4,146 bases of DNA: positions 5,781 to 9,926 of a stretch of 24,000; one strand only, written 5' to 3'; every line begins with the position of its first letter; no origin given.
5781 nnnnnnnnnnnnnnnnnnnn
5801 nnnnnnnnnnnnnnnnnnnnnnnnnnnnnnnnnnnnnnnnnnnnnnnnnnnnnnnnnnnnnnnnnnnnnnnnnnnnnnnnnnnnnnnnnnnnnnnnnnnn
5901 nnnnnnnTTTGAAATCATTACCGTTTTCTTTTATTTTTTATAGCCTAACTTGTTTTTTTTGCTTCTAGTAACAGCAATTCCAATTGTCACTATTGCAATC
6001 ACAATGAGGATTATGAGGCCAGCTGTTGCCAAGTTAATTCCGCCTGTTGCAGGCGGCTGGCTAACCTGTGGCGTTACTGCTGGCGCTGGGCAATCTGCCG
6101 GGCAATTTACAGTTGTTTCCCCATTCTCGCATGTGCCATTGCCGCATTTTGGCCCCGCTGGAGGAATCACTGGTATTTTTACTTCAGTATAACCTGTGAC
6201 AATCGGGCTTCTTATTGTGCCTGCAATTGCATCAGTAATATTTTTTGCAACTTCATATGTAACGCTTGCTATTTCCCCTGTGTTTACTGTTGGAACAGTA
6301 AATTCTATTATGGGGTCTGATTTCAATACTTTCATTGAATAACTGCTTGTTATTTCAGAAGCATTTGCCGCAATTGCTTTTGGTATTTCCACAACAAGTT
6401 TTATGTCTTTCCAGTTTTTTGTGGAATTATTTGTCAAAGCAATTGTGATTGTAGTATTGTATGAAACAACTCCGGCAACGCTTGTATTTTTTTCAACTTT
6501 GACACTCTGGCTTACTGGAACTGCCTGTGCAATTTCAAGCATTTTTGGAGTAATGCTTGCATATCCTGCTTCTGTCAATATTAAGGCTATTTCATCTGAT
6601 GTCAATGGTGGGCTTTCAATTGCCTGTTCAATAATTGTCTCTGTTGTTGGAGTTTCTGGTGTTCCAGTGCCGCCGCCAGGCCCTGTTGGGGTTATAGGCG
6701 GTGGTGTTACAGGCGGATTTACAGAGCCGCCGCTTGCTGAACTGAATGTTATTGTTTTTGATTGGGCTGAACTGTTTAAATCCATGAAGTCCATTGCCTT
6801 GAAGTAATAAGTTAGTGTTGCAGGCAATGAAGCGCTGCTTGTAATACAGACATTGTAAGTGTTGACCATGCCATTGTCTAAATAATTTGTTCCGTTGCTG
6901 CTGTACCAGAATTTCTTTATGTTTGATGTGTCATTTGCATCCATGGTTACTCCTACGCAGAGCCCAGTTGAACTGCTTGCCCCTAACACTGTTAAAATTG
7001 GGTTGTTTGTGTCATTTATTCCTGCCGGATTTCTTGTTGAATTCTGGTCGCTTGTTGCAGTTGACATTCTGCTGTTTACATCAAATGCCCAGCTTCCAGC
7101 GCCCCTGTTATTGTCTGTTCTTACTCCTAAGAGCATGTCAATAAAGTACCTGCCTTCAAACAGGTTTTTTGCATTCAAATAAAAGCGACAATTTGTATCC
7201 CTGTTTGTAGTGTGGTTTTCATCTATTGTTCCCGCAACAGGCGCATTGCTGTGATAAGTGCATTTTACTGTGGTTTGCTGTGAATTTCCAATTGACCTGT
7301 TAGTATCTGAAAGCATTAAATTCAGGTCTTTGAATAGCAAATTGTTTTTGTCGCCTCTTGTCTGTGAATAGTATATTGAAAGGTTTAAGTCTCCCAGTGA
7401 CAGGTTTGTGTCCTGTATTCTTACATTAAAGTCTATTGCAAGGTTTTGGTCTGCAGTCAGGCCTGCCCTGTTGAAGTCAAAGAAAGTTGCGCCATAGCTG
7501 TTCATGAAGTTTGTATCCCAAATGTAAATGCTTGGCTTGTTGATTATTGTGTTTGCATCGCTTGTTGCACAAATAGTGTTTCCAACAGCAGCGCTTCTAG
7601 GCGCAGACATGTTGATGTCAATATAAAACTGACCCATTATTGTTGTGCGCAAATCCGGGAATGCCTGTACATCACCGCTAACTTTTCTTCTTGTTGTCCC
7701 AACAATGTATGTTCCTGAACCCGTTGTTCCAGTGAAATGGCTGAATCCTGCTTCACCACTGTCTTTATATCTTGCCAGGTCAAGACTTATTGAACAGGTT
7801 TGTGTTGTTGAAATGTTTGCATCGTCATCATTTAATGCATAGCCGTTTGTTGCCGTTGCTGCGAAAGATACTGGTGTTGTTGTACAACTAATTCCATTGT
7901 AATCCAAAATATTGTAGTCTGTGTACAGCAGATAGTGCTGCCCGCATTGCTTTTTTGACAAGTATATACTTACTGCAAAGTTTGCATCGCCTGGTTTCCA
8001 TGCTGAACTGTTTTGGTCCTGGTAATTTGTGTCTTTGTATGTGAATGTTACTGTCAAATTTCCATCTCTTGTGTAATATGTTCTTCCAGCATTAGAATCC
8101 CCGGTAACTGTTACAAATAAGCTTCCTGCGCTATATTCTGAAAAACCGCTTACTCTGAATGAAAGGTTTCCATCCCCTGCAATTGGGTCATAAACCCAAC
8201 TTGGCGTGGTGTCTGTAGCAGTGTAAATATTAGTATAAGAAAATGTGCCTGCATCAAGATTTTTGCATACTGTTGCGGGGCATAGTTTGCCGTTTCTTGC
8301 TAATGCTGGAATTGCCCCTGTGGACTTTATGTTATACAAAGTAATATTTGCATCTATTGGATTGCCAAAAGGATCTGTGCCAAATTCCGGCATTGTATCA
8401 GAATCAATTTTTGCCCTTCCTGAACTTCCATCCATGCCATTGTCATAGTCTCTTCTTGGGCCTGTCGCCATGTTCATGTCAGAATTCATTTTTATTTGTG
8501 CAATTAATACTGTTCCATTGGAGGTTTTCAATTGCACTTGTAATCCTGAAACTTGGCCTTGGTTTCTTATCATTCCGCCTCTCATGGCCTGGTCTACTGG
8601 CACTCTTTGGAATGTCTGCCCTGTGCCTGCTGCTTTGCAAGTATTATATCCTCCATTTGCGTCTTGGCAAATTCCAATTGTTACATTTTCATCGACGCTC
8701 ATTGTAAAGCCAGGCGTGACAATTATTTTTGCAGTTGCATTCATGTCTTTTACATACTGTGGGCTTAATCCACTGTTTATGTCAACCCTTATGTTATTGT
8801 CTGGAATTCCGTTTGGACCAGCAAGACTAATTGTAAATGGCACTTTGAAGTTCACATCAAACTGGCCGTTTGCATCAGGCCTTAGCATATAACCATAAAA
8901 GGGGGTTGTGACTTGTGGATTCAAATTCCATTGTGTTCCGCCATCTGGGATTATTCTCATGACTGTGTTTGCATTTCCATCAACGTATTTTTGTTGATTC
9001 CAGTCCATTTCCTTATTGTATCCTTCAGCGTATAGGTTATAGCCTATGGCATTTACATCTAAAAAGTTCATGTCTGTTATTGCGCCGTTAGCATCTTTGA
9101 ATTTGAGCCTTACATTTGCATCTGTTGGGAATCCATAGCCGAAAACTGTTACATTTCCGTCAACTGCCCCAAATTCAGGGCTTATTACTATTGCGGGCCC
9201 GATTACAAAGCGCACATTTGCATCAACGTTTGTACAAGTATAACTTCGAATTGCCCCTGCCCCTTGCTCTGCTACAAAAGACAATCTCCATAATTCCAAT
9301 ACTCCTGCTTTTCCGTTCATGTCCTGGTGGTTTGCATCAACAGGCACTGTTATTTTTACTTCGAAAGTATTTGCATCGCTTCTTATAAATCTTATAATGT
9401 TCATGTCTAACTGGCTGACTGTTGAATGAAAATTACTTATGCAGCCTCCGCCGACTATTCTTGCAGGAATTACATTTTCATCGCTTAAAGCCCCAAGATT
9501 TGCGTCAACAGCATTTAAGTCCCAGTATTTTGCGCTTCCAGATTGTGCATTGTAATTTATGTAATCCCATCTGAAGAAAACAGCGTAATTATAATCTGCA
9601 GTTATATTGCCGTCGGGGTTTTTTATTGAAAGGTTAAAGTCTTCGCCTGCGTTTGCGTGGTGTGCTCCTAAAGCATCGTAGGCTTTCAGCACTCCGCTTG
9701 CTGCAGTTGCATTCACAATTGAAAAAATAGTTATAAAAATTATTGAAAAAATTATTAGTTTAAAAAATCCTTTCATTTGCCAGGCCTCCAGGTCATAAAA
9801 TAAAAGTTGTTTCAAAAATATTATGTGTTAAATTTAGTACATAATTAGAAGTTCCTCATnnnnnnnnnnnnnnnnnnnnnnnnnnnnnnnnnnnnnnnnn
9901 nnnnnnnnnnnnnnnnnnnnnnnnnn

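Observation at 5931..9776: Extreme D-x-N tripeptide bias in the giant surface protein, frequently extended to D-x-N-x-S/T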

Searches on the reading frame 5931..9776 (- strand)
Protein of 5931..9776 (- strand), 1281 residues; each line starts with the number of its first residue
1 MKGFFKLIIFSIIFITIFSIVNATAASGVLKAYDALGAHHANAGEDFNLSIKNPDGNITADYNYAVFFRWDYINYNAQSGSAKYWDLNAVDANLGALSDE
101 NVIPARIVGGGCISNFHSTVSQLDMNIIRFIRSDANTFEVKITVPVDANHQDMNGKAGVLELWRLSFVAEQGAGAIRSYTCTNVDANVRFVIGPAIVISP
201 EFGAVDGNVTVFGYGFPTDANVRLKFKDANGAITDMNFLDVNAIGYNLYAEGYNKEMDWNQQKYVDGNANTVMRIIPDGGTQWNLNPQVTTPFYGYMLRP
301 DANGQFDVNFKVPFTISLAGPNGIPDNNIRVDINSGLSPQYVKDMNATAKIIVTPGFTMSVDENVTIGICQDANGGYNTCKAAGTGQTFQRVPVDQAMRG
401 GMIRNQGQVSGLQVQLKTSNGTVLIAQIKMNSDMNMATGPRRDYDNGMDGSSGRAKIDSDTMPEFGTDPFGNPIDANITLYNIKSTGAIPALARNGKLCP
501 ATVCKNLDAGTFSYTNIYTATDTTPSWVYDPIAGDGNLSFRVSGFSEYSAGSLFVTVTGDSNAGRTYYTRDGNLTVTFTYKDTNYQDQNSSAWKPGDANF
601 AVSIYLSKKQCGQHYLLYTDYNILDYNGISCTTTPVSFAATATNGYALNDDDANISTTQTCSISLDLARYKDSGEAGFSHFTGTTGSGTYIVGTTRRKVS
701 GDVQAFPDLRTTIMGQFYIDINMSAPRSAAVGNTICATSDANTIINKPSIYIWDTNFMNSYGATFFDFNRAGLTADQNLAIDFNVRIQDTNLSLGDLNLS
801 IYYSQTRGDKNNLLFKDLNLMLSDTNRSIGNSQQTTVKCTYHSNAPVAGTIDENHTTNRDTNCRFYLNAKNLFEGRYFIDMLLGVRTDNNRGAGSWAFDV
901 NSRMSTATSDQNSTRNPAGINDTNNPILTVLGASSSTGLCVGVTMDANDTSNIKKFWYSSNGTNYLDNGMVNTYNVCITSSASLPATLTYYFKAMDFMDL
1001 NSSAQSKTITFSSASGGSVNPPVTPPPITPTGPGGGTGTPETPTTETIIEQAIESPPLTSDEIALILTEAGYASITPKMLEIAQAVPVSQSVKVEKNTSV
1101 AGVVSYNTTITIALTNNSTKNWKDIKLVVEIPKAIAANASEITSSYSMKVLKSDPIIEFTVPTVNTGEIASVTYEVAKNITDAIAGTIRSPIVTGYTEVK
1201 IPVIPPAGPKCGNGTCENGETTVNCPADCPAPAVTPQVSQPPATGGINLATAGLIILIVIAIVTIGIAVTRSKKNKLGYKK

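Call 6: search_protein_families(library=pfam, proteins=[window:5931-9776:-], max_evalue=0.01)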
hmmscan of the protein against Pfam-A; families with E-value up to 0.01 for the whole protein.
window:5931-9776:- (1281 aa): 1 family
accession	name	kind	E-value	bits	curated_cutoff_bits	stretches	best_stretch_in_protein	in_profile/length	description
PF16776.11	INPP5B_PH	-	0.0041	17.4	29.2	1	1065-1159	48-137/145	Type II inositol 1,4,5-trisphosphate 5-phosphatase PH domain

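Call 9: find_homologous_proteins(query=window:5931-9776:-, max_evalue=0.001)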
Query window:5931-9776:- (1281 aa): 4 proteins with E <= 0.001 among 8000 candidates.
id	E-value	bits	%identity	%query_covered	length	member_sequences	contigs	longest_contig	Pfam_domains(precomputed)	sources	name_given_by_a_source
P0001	0.0e+0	2906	100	100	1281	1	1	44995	-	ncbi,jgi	jgi:hypothetical protein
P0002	0.0e+0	1539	58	96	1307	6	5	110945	-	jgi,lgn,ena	-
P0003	1.0e-111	392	30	95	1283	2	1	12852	-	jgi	-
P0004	2.8e-33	132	29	47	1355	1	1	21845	-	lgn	-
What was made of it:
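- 5931..9776 (-): Gene for the 1281-aa surface protein. It starts at ATG 9776 (MKGFF); the mechanical ORF extends to TTG 9815. The stop codon is at 5931-5933. An identical protein (P0001) is on record as 'hypothetical protein' (call 9).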

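Call 14: find_encoding_contigs(protein=P0002, flank=10000, max_places=5)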
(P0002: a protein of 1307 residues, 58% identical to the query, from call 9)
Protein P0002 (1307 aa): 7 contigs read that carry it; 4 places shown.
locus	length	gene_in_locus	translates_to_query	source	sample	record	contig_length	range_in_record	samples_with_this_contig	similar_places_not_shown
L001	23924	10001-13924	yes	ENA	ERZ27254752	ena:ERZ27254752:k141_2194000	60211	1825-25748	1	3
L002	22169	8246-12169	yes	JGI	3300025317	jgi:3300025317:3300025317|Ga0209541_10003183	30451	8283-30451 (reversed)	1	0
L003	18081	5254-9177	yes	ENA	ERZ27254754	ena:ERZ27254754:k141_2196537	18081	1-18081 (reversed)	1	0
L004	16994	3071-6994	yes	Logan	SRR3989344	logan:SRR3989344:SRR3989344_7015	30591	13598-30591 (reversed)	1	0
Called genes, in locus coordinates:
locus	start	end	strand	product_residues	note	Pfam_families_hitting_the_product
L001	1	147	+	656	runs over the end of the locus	?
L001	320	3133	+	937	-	PF13753:SWM_repeat (faint), PF00041:fn3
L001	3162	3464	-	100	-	-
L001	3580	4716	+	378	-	PF01266:DAO (faint), PF01494:FAD_binding_3, PF03486:HI0933_like (faint), PF05834:Lycopene_cycl (faint), PF07992:Pyr_redox_2 (weak), PF13450:NAD_binding_8 (faint)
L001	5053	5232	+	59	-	-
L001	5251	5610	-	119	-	PF02643:DUF192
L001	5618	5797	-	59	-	-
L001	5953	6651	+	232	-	PF01255:Prenyltransf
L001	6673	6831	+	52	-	-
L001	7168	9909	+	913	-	PF00690:Cation_ATPase_N, PF00122:E1-E2_ATPase, PF00702:Hydrolase, PF13246:Cation_ATPase, PF08282:Hydrolase_3 (faint), PF00689:Cation_ATPase_C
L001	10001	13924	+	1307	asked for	-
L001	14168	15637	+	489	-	PF00437:T2SSE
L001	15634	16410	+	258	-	-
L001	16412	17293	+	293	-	PF00482:T2SSF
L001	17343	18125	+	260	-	PF09754:PAC2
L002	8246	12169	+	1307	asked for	-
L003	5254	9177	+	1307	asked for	-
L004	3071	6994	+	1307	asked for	-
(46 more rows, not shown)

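Call 47: search_protein_families(library=ncbifam, proteins=[window:5931-9776:-], max_evalue=0.001)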
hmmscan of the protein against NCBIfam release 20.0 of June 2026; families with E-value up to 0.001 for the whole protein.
window:5931-9776:- (1281 aa): 0 families

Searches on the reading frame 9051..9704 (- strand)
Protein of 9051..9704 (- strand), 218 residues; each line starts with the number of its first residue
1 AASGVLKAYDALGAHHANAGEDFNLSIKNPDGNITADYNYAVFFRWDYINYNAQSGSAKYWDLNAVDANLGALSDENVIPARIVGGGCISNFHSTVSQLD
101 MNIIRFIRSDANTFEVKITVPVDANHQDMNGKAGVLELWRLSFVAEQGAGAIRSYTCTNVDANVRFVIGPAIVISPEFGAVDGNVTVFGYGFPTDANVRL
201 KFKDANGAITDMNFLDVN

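Call 68: predict_structure(alignment_id=A4)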
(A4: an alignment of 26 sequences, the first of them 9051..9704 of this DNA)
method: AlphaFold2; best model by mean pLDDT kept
length: 218 residues; sequences in the alignment: 26
mean_pLDDT: 79.1   pTM: 0.77
mean pLDDT of the five models: 79.1, 78.4, 78.1, 73.3, 69.9
residues with pLDDT >= 90: 51; 70-90: 118; 50-70: 44; < 50: 5
segments of 3 or more residues with pLDDT < 50: 1-3
pLDDT, mean of each block of 10 residues (from residue 1): 68 89 82 73 85 75 73 69 87 64 79 81 85 92 80 89 92 68 74 83 81 70
secondary structure, 60 per line:
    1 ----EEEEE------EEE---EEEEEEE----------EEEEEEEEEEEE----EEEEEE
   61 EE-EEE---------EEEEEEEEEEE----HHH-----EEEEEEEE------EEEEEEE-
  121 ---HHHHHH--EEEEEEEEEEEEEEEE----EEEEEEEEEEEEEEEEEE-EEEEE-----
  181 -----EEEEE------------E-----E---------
elements in order: E5-9 E16-18 E22-28 E39-50 E55-62 E64-66 E76-86 E99-106 E113-119 H124-129 E132-147 E152-169 E171-175 E186-190

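Call 70: fold_search(model_id=the predicted structure, library=pdb)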
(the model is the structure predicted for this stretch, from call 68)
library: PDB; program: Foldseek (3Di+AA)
matches with E <= 10: 1601; with E <= 0.001: 0
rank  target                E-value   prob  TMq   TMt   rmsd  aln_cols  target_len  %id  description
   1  8f6f_D                2.0e-03  0.97  0.28  0.30  14.8       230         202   11  Cryo-EM structure of a Zinc-loaded D51A mutant of the YiiP-Fab complex (released 2023-02-08)
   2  8tmc_H                2.3e-03  0.99  0.29  0.44  11.8       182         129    9  Cryo-EM structure of CorA in complex with conformation-specific synthetic antibody C12 and 20 mM MgCl2, State MG20-2 (released 2025-02-12)
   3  6yax_MMM              2.3e-03  0.87  0.24  0.27  14.9       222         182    8  Crystal structure of CD32b (Fc Gamma Receptor IIb) in complex with Human IgG1 Fab fragment (5C05) (released 2021-10-06)
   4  6nf5_E                3.3e-03  0.93  0.24  0.35  13.0       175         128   12  BG505 MD64 N332-GT5 SOSIP trimer in complex with BG18-like precursor HMP1 fragmentantigen binding and base-binding RM2 (released 2019-11-06)
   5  9oed_A                3.5e-03  0.98  0.27  0.40  13.4       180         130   12  Ab1999 in complex with HIV-1 Env RC1 (released 2026-02-11)
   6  5mp6_P                3.5e-03  0.95  0.30  0.30  13.7       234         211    9  Structure of the Unliganded Fab from HIV-1 Neutralizing Antibody CAP248-2B that Binds to the gp120 C-terminus - gp41 I (released 2016-12-28)
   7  6cde_7                3.7e-03  0.99  0.30  0.44  13.7       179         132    9  Cryo-EM structure at 3.8 A resolution of vaccine-elicited antibody vFP20.01 in complex with HIV-1 Env BG505 DS-SOSIP,  (released 2018-05-16)
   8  9uaa_G                3.9e-03  0.99  0.30  0.46  12.9       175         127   11  Nipah virus fusion glycoprotein in complex with a broadly neutralizing antibody 5C8 (released 2025-04-09)
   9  8ttw_M                3.9e-03  0.99  0.30  0.45  12.8       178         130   10  Cryo-EM structure of BG505 SOSIP.664 HIV-1 Env trimer in complex with temsavir, 8ANC195, and 10-1074 (released 2023-11-08)
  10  8tm1_H                3.9e-03  0.95  0.26  0.38  14.3       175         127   10  Antibody N3-1 bound to RBDs in the up and down conformations (released 2024-01-17)
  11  5cl2_B                4.1e-03  0.98  0.27  0.25   8.4       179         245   11  Crystal structure of Spo0M, sporulation control protein, from Bacillus subtilis. (released 2015-12-16)
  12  7r98_E                4.1e-03  0.97  0.28  0.42  13.3       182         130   12  Structure of the SARS-CoV-2 N protein RNA-binding domain bound to single-domain antibody B6 (released 2021-07-07)
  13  6mlk_H                4.1e-03  0.93  0.28  0.29  15.3       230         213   11  Structure of Thioesterase from DEBS with a thioesterase-specific antibody (released 2018-10-17)
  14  7qnw_A                4.1e-03  0.93  0.29  0.28  12.2       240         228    8  The receptor binding domain of SARS-CoV-2 Omicron variant spike glycoprotein in complex with Beta-55 and EY6A Fabs (released 2022-01-19)
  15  8vfv_H                4.3e-03  0.97  0.27  0.41  12.7       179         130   13  HIV Env BG505_MD39_B16 SOSIP boosting trimer in complex with B16_d77.5 mouse Fab and RM20A3 Fab (released 2024-05-15)
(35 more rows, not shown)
